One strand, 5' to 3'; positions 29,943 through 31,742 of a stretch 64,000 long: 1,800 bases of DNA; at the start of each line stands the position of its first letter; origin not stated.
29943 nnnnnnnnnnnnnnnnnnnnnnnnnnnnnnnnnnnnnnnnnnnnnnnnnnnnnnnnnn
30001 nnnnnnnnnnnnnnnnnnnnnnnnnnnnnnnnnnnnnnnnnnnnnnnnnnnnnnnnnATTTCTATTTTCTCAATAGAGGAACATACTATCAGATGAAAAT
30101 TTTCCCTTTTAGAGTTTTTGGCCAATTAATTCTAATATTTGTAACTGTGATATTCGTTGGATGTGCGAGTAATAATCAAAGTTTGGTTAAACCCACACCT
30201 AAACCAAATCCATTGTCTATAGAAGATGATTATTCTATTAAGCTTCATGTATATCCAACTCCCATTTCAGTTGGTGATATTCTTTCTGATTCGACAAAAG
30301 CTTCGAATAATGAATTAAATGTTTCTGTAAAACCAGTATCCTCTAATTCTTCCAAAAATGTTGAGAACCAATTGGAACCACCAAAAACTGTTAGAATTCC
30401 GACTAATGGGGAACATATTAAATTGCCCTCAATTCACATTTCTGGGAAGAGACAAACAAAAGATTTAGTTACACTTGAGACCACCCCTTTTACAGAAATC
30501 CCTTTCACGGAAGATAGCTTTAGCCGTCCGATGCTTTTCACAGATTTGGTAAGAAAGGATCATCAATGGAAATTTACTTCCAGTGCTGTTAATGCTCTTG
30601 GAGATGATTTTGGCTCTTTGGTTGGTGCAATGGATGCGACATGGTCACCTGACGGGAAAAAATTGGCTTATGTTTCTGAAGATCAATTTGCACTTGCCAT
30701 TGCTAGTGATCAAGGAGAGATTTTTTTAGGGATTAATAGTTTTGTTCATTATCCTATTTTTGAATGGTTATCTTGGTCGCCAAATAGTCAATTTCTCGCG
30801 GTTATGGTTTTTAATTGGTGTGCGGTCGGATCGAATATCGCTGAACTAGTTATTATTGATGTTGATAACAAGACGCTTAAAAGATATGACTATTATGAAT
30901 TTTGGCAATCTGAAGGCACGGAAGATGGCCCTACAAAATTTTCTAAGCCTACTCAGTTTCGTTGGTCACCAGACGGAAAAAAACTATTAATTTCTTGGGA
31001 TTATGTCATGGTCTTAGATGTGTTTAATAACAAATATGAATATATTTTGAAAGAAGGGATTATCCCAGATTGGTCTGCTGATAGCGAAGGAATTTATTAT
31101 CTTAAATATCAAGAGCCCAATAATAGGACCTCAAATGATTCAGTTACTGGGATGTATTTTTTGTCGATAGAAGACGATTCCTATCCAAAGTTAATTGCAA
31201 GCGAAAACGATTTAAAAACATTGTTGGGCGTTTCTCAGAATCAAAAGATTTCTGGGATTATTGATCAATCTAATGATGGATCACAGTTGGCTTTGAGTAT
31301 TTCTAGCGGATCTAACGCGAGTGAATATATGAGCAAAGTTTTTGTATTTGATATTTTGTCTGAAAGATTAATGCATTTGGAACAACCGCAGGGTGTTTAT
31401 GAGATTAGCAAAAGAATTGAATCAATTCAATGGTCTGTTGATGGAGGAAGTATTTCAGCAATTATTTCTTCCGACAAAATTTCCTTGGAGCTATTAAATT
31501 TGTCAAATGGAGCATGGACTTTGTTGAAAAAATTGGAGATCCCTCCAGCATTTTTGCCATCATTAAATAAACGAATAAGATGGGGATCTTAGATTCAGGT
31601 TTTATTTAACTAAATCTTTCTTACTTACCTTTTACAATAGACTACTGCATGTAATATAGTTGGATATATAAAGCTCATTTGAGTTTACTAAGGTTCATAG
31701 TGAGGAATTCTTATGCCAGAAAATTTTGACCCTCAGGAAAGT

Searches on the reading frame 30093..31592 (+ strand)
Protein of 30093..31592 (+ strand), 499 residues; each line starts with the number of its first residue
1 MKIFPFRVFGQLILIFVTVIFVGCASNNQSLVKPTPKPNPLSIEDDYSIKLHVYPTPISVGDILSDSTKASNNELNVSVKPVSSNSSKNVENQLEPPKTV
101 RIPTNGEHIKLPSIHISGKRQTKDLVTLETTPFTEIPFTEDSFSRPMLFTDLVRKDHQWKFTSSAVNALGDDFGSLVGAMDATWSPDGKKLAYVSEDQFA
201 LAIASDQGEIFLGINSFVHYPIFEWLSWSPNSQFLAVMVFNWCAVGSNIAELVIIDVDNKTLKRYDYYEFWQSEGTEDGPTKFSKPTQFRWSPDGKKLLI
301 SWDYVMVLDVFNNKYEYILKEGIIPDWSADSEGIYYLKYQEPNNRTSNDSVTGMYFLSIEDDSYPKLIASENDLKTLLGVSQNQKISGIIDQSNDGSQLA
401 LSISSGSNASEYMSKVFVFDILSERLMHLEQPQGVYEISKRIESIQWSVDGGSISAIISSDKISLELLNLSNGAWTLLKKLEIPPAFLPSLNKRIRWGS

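Call 99: search_protein_families(library=pfam, proteins=[window:30093-31592:+], max_evalue=0.01)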
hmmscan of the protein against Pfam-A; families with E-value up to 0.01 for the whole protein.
window:30093-31592:+ (499 aa): 5 families
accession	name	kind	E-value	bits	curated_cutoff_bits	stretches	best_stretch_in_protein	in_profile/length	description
PF07676.18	PD40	-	9.5e-10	38.6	20.9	1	180-196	12-28/38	WD40-like Beta Propeller Repeat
PF00930.27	DPPIV_N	-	6.2e-05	22.3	22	1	179-245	45-125/354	Dipeptidyl peptidase IV (DPP IV) N-terminal region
PF12894.13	ANAPC4_WD40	-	0.00012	22.7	22.9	0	262-303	21-58/91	Anaphase-promoting complex subunit 4 WD40 domain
PF25174.1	Beta-prop_THOC3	-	0.00031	20.3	305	0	183-237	220-271/272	THOC3 beta-propeller domain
PF02897.21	Peptidase_S9_N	-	0.0056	15.9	24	0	325-420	175-260/414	Prolyl oligopeptidase, N-terminal beta-propeller domain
